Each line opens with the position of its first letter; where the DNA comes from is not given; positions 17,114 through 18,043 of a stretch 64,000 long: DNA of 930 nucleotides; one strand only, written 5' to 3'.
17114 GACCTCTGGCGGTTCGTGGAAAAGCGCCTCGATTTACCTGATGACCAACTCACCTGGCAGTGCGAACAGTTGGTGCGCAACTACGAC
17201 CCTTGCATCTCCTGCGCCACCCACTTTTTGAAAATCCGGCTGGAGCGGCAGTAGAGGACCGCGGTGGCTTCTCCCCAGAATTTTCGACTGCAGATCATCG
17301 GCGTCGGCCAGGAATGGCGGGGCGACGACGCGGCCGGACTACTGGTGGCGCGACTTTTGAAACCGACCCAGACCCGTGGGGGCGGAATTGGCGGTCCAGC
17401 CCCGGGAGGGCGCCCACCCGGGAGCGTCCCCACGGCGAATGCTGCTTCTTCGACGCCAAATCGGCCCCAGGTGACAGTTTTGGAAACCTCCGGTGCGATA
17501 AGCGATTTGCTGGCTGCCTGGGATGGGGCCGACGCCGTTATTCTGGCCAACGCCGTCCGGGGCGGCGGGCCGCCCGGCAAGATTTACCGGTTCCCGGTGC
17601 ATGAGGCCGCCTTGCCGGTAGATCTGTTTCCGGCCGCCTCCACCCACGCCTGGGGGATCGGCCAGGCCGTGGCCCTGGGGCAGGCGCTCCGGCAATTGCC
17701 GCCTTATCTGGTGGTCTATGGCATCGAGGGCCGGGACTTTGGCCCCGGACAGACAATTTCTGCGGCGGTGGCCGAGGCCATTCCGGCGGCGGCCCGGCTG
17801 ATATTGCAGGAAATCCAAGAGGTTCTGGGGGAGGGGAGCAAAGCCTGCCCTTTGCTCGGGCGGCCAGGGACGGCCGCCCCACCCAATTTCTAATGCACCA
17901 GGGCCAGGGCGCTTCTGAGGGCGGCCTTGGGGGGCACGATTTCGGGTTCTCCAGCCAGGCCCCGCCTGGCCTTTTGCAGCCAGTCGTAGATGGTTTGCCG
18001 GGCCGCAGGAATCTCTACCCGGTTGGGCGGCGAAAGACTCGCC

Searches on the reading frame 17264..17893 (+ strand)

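Call 90: search_protein_families(library=pfam, proteins=[window:17264-17893:+], max_evalue=0.000001)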
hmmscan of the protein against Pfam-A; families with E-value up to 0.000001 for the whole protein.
window:17264-17893:+ (209 aa): 1 family
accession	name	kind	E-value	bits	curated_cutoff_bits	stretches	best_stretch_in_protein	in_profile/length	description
PF01750.23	HycI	-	1.2e-10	41.8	23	1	67-183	14-130/130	Hydrogenase maturation protease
